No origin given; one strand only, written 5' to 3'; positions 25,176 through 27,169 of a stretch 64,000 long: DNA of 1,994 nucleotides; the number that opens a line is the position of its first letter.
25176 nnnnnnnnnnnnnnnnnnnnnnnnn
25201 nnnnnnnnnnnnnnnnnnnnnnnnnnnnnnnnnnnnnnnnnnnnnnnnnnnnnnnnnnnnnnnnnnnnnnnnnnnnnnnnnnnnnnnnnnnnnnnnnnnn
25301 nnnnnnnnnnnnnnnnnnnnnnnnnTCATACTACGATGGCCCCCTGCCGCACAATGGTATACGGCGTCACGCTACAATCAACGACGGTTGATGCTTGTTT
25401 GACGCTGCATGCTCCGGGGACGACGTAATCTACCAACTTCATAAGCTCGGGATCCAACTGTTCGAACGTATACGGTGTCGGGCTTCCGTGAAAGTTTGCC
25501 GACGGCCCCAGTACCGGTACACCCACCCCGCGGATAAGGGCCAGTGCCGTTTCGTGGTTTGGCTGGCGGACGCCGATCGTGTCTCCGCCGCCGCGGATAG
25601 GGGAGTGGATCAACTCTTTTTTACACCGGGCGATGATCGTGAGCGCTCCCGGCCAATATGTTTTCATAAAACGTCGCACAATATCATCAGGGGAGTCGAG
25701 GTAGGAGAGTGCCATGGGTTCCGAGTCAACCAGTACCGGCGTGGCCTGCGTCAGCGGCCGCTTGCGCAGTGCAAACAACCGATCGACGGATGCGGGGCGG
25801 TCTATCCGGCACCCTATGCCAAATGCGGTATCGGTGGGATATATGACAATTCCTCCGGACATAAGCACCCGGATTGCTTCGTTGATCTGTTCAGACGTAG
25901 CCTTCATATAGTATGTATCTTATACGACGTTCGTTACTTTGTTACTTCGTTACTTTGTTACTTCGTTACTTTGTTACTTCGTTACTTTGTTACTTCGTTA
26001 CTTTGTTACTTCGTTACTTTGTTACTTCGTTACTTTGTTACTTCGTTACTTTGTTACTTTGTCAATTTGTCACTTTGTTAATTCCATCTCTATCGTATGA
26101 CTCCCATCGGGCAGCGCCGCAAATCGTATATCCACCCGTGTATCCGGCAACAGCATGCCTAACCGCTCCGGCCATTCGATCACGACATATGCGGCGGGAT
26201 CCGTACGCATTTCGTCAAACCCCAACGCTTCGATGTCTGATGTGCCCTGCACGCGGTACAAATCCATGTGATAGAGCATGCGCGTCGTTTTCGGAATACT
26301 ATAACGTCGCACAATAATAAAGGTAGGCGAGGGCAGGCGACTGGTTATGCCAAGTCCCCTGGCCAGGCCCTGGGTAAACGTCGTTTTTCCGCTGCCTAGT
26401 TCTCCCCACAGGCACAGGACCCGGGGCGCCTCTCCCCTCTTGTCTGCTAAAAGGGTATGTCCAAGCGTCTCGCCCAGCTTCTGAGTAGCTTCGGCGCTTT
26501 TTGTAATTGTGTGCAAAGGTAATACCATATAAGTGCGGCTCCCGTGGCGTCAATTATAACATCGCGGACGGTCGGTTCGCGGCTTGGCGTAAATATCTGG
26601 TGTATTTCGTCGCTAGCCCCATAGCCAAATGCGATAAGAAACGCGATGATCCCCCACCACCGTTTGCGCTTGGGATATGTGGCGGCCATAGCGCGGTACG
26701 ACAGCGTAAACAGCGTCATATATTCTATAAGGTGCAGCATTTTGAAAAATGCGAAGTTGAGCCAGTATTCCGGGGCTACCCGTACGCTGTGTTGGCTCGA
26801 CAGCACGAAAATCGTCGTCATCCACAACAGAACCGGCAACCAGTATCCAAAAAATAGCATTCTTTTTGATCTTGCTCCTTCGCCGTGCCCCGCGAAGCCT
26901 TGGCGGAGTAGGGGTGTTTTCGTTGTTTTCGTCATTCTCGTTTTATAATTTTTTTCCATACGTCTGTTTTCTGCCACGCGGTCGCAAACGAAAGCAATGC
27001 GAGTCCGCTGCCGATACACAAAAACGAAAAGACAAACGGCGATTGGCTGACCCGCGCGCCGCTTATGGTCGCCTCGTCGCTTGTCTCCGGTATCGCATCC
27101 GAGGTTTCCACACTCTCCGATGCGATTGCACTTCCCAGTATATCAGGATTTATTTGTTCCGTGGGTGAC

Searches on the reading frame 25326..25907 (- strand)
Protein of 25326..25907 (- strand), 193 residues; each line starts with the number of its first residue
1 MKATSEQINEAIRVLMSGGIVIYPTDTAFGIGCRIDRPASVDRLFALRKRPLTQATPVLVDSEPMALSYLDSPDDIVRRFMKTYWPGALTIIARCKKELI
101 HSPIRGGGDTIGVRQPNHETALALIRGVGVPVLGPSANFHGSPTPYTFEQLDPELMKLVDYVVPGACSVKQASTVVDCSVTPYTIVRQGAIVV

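Call 7: search_protein_families(library=pfam, proteins=[window:25326-25907:-])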
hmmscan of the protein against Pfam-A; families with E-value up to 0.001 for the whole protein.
window:25326-25907:- (193 aa): 1 family
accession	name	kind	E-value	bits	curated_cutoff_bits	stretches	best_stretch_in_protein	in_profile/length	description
PF01300.24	Sua5_yciO_yrdC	-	1.1e-45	155.8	25.1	1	14-189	2-178/178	Telomere recombination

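Call 11: find_encoding_contigs(protein=window:25326-25907:-, flank=3000, max_places=10)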
Protein window:25326-25907:- (193 aa): 12 contigs read that carry it; 7 places shown.
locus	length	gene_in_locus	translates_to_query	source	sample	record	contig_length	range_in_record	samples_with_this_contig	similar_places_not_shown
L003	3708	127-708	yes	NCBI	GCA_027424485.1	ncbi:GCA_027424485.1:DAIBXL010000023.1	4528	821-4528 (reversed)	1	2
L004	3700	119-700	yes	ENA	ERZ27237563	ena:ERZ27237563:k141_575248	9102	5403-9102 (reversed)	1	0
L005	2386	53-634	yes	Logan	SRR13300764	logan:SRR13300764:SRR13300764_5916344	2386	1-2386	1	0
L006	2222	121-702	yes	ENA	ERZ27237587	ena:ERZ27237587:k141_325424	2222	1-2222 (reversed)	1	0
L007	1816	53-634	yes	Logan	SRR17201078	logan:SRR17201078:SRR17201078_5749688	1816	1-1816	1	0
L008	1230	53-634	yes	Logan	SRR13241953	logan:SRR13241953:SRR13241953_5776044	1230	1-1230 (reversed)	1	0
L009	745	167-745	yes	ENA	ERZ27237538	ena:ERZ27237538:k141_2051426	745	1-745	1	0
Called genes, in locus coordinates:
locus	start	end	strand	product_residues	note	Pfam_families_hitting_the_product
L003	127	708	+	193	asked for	PF01300:Sua5_yciO_yrdC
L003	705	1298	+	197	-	PF00561:Abhydrolase_1 (faint), PF06821:Ser_hydrolase, PF12697:Abhydrolase_6 (weak)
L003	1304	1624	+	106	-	PF00814:TsaD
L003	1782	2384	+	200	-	PF27226:AF_1845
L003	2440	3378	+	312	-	PF00188:CAP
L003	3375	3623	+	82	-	PF18900:DUF5656 (weak)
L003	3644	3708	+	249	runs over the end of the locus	PF00483:NTP_transferase, PF12804:NTP_transf_3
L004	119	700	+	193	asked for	PF01300:Sua5_yciO_yrdC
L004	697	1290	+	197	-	PF00561:Abhydrolase_1 (faint), PF06821:Ser_hydrolase, PF12697:Abhydrolase_6 (weak)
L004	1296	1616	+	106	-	PF00814:TsaD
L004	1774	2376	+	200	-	PF27226:AF_1845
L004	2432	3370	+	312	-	PF00188:CAP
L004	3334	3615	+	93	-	PF18900:DUF5656 (weak)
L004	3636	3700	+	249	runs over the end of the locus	PF00483:NTP_transferase, PF12804:NTP_transf_3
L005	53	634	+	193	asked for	PF01300:Sua5_yciO_yrdC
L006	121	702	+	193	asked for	PF01300:Sua5_yciO_yrdC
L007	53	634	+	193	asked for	PF01300:Sua5_yciO_yrdC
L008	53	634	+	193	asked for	PF01300:Sua5_yciO_yrdC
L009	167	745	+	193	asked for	PF01300:Sua5_yciO_yrdC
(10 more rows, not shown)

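Call 17: find_homologous_proteins(query=window:25326-25907:-, max_evalue=1e-20)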
Query window:25326-25907:- (193 aa): 2607 proteins with E <= 1e-20 among 2920 candidates; the best 120 are listed.
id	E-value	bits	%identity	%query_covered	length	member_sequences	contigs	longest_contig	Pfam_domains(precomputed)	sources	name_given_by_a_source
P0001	3.9e-124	429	100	100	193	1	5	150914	PF01300.25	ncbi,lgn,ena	-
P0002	3.9e-93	328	78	97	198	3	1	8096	PF01300.25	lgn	-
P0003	3.6e-91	322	72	98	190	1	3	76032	PF01300.25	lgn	-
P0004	4.7e-91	322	72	97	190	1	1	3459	PF01300.25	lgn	-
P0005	1.9e-90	320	73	97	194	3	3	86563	PF01300.25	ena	-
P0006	2.7e-90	319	73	97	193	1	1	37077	PF01300.25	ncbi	-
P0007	3.3e-90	319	76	96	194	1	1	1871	PF01300.25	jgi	-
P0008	1.3e-89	317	75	100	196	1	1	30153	PF01300.25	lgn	-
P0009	1.3e-89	317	74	97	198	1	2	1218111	PF01300.25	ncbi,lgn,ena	-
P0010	1.3e-89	317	75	95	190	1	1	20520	PF01300.25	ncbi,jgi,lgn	jgi:L-threonylcarbamoyladenylate synthase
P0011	2.7e-89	316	73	98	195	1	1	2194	PF01300.25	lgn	-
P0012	3.4e-89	315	74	98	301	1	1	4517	PF00814.32,PF01300.25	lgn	-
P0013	4.7e-89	315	72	97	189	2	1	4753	PF01300.25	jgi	-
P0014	5.1e-89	315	70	99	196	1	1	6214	PF01300.25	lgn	-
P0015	5.8e-89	315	69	98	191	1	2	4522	PF01300.25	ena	-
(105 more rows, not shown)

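Call 23: find_related_loci(query=A1, collection=metagenome_contigs, flank=2500)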
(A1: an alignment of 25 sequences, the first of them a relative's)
Query A1 (193 aa) in metagenome_contigs; peptide patterns used: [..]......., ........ (x = any residue, [..] = any of these).
600 stretches matched a pattern (row limit reached: there are more); 496 encode a relative of the query (tblastn E <= 1e-3); the best 80 are kept; 80 distinct loci.
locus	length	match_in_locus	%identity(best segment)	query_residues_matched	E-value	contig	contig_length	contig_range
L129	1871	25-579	76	9-193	2e-100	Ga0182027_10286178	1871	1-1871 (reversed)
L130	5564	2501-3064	73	6-193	6e-95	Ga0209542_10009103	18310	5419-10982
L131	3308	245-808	72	6-193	8e-94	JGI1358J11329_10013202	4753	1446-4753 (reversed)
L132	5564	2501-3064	72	6-193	1e-93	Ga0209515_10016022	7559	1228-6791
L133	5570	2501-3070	73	4-193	5e-93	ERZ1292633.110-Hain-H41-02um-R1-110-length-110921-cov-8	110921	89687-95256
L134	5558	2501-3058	73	8-193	2e-92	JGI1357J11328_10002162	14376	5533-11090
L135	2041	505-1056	72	8-191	4e-96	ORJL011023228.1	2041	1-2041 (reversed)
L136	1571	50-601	72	8-191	2e-97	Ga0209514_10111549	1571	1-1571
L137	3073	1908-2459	74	8-191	1e-92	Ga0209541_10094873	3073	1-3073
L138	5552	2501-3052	74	8-191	4e-91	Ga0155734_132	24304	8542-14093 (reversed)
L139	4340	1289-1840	74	8-191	4e-91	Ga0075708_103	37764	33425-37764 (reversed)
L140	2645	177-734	73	8-193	3e-93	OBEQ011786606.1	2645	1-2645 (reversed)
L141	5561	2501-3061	70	5-191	1e-90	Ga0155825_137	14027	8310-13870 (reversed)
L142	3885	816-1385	72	4-193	1e-90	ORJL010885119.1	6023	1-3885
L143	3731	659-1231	69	1-191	3e-90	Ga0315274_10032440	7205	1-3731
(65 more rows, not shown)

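Call 34: find_encoding_contigs(protein=P0002, flank=2500, max_places=4)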
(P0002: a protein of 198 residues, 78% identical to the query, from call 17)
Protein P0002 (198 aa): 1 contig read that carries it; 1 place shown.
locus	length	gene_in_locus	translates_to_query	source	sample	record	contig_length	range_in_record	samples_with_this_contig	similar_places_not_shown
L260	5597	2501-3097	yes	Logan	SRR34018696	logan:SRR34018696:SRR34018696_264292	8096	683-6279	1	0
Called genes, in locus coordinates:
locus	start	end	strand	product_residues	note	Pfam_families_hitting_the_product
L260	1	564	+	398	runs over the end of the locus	PF13529:Peptidase_C39_2 (weak)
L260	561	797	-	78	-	-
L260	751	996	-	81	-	-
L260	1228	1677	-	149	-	-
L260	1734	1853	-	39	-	-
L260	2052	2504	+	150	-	PF02367:TsaE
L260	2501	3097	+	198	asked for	PF01300:Sua5_yciO_yrdC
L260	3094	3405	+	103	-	PF00814:TsaD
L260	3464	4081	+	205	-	PF27226:AF_1845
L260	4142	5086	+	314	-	PF00188:CAP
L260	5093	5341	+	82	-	PF18900:DUF5656 (faint)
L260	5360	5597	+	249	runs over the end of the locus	PF00483:NTP_transferase, PF12804:NTP_transf_3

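Call 35: find_encoding_contigs(protein=P0008, flank=2500, max_places=4)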
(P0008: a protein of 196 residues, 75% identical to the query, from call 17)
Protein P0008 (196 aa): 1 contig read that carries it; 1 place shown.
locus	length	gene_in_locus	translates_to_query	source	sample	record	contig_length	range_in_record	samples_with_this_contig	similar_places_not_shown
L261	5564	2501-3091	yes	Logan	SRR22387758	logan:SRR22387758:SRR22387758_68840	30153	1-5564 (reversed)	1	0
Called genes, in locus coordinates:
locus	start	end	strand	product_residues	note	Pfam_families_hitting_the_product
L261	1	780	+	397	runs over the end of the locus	-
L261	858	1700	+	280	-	-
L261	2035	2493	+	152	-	PF02367:TsaE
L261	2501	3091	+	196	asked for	PF01300:Sua5_yciO_yrdC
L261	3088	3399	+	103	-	PF00814:TsaD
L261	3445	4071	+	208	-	PF27226:AF_1845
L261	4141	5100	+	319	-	PF00188:CAP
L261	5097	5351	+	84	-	PF18900:DUF5656 (weak)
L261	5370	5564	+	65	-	?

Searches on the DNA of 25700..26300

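Call 44: search_rna_families(source=window, start=25700, end=26300, threshold=evalue, max_evalue=1)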
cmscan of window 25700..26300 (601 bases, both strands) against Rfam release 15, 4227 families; matches with E-value up to 1: 0.
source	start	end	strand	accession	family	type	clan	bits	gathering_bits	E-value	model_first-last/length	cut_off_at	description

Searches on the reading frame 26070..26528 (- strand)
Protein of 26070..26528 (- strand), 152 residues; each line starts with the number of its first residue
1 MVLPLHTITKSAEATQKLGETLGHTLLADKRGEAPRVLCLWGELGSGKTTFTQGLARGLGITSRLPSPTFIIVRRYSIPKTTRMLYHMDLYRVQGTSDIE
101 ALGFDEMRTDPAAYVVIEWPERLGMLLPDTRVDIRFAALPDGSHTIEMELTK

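Call 7: search_protein_families(library=pfam, proteins=[window:26070-26528:-])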
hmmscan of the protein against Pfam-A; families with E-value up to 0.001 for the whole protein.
window:26070-26528:- (152 aa): 1 family
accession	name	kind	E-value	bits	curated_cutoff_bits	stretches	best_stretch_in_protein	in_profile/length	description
PF02367.23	TsaE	-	6.9e-35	120.2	26.6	1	10-137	2-119/128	Threonylcarbamoyl adenosine biosynthesis protein TsaE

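Call 10: find_encoding_contigs(protein=window:26070-26528:-, flank=3000, max_places=10)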
Protein window:26070-26528:- (152 aa): 12 contigs read that carry it; 2 places shown.
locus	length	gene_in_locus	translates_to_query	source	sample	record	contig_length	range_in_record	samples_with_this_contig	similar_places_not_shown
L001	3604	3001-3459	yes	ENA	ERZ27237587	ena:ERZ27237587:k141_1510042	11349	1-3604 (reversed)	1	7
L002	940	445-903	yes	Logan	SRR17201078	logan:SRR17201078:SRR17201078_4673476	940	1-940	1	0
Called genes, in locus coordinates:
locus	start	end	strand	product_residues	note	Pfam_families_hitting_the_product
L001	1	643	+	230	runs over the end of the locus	-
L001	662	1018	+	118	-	-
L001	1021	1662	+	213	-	-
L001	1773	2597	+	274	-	-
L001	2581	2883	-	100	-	-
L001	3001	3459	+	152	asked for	PF02367:TsaE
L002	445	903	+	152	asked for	PF02367:TsaE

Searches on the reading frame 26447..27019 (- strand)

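Call 7: search_protein_families(library=pfam, proteins=[window:26447-27019:-])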
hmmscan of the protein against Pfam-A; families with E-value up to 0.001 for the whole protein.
window:26447-27019:- (190 aa): 1 family
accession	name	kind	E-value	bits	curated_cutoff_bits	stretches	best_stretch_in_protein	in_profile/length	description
PF04892.17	VanZ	-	2.2e-13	51.4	30.1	1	60-165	2-119/126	VanZ like family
